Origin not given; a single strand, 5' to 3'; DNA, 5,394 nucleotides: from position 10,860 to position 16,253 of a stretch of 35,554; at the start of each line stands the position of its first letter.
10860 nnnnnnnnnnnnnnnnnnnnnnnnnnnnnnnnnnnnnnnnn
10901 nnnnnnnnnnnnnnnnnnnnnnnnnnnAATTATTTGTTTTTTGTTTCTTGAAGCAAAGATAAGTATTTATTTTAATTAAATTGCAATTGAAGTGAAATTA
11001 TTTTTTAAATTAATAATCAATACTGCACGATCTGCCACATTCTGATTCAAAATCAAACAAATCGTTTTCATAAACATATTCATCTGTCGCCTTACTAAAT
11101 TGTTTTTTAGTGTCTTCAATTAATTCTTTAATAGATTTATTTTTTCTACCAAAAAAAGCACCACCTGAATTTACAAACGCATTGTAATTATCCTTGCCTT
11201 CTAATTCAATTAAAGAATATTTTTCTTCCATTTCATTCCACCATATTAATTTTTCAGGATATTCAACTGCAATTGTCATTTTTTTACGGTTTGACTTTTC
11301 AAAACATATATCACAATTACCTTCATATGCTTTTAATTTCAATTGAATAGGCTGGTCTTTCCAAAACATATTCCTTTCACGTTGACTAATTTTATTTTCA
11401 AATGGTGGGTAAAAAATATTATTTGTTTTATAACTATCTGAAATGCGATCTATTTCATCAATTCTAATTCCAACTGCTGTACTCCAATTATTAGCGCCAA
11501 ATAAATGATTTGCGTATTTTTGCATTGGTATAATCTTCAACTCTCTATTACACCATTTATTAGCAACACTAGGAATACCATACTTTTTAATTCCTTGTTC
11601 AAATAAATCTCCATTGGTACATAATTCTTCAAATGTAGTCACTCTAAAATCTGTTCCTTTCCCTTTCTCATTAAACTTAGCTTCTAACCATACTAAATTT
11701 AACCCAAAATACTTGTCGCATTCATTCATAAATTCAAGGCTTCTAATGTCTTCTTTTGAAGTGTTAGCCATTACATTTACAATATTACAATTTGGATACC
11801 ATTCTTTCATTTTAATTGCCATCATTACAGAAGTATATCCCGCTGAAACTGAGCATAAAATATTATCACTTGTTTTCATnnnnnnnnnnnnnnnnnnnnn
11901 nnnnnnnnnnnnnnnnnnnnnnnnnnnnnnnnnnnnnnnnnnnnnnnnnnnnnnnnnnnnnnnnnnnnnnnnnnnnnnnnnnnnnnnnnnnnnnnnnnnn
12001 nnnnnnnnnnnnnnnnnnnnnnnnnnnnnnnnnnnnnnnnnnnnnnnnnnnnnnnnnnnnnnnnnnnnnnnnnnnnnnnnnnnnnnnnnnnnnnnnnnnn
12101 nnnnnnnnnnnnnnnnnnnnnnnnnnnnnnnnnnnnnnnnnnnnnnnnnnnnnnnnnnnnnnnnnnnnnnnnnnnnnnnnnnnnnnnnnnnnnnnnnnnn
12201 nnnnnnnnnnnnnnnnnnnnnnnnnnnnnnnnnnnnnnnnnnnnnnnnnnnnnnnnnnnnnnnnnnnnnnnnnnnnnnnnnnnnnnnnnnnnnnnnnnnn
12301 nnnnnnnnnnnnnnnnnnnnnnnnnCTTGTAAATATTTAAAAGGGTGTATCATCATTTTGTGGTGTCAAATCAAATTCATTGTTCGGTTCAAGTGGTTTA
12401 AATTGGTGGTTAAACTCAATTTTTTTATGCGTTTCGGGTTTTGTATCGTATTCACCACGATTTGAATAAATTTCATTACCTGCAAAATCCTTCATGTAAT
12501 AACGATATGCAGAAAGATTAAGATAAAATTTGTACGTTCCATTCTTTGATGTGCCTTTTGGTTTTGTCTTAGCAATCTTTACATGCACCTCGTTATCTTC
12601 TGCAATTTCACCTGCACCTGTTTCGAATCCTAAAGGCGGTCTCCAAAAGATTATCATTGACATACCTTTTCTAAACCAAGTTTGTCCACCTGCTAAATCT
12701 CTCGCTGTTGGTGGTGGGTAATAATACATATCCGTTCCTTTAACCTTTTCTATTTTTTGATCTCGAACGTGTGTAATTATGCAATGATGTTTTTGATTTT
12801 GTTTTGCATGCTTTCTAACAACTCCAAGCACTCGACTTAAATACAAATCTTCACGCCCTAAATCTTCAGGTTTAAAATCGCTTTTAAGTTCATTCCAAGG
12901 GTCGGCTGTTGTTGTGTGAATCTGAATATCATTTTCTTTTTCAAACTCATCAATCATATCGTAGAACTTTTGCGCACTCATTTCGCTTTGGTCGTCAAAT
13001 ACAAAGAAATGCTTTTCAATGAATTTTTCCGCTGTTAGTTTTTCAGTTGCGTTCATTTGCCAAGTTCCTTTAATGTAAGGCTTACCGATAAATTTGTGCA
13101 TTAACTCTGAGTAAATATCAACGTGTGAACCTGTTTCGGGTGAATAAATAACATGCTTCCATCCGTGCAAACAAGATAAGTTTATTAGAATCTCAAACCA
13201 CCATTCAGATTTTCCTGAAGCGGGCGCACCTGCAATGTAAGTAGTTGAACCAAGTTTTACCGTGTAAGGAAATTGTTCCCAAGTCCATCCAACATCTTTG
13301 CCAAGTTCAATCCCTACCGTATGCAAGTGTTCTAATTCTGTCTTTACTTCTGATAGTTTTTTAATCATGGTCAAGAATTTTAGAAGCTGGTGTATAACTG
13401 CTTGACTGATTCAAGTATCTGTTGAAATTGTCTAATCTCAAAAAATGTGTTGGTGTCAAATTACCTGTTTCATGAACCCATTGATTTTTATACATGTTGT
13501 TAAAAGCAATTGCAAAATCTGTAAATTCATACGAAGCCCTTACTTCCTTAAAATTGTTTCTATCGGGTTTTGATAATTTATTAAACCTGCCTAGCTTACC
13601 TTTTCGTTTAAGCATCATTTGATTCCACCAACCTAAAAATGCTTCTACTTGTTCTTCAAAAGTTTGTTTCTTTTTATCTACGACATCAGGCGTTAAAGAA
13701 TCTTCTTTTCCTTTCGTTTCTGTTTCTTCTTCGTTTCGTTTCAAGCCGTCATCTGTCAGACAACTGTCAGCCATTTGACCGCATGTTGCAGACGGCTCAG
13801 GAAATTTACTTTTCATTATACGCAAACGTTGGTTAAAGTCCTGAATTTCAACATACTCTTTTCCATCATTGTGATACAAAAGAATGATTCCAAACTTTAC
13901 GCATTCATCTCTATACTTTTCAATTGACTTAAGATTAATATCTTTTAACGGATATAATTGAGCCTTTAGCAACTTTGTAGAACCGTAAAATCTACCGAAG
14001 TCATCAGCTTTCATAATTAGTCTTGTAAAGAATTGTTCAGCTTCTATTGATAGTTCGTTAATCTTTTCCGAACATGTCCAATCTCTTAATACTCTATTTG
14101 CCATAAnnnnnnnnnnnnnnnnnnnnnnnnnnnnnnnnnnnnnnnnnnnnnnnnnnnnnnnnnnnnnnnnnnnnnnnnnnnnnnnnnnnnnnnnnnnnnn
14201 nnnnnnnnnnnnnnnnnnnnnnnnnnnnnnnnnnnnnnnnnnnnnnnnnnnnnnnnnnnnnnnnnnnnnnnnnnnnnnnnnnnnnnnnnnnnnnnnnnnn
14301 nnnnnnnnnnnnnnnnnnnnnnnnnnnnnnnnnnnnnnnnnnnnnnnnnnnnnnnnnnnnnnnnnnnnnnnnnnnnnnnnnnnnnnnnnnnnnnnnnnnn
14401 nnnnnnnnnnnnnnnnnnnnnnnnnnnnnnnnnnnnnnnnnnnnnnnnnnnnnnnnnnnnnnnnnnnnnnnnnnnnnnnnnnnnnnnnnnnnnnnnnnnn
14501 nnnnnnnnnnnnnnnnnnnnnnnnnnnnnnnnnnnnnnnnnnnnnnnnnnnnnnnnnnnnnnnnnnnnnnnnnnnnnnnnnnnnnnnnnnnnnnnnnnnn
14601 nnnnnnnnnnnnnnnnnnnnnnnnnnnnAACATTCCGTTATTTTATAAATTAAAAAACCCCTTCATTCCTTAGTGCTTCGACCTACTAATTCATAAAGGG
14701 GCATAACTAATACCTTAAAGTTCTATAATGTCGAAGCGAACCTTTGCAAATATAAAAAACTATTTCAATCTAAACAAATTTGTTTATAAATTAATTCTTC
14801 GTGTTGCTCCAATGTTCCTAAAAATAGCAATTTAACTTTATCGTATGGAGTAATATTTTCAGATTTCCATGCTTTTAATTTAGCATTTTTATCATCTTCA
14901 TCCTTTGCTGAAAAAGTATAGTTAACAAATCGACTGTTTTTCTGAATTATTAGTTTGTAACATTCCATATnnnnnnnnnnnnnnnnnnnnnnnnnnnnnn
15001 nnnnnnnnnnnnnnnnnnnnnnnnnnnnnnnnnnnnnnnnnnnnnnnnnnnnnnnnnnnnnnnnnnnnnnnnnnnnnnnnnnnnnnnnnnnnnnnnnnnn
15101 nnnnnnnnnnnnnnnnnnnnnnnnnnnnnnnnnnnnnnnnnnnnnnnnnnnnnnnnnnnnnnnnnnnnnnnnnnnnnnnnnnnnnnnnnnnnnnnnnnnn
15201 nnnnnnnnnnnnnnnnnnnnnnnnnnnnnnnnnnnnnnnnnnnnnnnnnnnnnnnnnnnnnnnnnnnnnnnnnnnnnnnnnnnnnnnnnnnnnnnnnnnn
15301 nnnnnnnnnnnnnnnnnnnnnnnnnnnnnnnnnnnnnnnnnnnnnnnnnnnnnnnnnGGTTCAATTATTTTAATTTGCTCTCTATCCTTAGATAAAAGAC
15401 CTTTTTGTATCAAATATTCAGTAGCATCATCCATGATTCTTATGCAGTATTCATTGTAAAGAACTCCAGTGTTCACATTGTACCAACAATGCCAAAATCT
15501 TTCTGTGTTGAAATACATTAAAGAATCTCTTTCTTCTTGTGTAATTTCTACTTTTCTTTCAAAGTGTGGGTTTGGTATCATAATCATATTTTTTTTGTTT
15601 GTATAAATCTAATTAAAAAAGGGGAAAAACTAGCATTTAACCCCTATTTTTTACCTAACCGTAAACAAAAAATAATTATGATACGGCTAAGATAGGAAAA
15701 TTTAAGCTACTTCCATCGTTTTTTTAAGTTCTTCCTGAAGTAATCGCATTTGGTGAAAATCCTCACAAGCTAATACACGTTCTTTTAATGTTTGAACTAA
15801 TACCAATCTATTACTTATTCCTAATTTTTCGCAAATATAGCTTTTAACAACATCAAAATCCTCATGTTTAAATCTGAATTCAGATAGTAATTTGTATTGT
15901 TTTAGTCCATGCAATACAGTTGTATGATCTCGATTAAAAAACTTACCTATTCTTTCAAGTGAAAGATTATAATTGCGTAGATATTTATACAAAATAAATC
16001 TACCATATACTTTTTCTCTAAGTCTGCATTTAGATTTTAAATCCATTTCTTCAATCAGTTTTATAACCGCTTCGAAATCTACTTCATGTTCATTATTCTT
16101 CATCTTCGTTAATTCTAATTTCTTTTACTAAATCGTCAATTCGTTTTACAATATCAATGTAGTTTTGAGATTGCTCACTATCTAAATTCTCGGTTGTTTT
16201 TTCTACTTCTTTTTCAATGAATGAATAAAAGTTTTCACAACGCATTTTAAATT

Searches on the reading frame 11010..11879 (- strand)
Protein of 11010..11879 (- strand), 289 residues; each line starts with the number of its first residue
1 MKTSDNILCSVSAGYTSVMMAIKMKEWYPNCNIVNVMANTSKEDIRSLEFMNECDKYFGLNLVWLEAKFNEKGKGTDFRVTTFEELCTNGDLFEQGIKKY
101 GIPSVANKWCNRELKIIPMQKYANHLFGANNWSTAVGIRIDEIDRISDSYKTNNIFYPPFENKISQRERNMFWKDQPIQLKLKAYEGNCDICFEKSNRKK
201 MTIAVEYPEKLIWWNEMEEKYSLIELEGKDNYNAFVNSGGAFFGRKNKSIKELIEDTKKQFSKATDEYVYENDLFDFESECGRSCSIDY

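Call 8: search_protein_families(library=phrogs, proteins=[window:11010-11879:-], max_evalue=0.001)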
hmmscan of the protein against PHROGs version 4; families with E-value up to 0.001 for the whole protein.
window:11010-11879:- (289 aa): 2 families
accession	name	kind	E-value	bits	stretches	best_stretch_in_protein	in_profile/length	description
phrog_424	-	moron, auxiliary metabolic gene and host takeover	1.2e-35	124.4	1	2-286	158-411/460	phosphoadenosine phosphosulfate reductase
phrog_33262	-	moron, auxiliary metabolic gene and host takeover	1e-16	61.5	1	9-206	5-200/495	phosphoadenosine phosphosulfate reductase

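Call 23: search_protein_families(library=pfam, proteins=[window:11010-11879:-], max_evalue=0.01)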
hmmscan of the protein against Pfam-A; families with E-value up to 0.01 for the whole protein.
window:11010-11879:- (289 aa): 0 families

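Call 72: search_protein_families(library=ncbifam, proteins=[window:11010-11879:-], max_evalue=0.01)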
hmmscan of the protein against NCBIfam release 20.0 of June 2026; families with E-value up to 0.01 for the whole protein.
window:11010-11879:- (289 aa): 1 family
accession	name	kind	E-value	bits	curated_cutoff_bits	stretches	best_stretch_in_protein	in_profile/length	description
NF006327.0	PRK08557.1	equivalog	4.7e-06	25.6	366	1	89-151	241-304/415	hypothetical protein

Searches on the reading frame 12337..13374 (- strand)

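Call 8: search_protein_families(library=phrogs, proteins=[window:12337-13374:-], max_evalue=0.001)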
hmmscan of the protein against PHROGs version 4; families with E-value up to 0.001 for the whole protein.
window:12337-13374:- (345 aa): 3 families
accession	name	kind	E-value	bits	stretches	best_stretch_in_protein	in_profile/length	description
phrog_5482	-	unknown function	6.9e-42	144.4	1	32-300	37-304/341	-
phrog_239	-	DNA, RNA and nucleotide metabolism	5.4e-15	56.4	1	40-345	356-640/801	DNA primase/helicase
phrog_18375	-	DNA, RNA and nucleotide metabolism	5.6e-08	32.5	1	44-301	377-621/644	DNA primase/helicase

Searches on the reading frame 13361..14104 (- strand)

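Call 8: search_protein_families(library=phrogs, proteins=[window:13361-14104:-], max_evalue=0.001)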
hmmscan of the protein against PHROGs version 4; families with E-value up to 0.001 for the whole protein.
window:13361-14104:- (247 aa): 5 families
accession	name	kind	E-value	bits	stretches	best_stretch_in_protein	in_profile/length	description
phrog_5810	-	DNA, RNA and nucleotide metabolism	2.3e-14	54.6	1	1-156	2-145/268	replication initiation protein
phrog_1408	-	DNA, RNA and nucleotide metabolism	2.1e-10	41.6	1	9-134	12-139/302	replication initiation protein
phrog_12556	-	DNA, RNA and nucleotide metabolism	4.4e-09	37.3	1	12-92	14-91/347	replication initiation protein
phrog_16167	-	DNA, RNA and nucleotide metabolism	2.2e-07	31.9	1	13-92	15-91/315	replication initiation protein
phrog_2149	-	DNA, RNA and nucleotide metabolism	2.6e-06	28.5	1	12-132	13-141/289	replication initiation protein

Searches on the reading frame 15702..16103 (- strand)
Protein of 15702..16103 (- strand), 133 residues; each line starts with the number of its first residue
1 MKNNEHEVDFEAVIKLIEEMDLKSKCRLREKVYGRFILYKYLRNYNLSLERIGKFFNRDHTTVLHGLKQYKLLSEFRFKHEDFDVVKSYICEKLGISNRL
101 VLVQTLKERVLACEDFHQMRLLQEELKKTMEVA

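Call 23: search_protein_families(library=pfam, proteins=[window:15702-16103:-], max_evalue=0.01)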
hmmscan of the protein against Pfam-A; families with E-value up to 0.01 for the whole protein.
window:15702-16103:- (133 aa): 2 families
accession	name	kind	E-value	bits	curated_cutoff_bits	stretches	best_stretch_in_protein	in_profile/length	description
PF08299.17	Bac_DnaA_C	-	1e-11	45.1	31.5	1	17-68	14-67/69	Bacterial dnaA protein helix-turn-helix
PF13936.12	HTH_38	-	0.0093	16.1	27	0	42-68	16-42/44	Helix-turn-helix domain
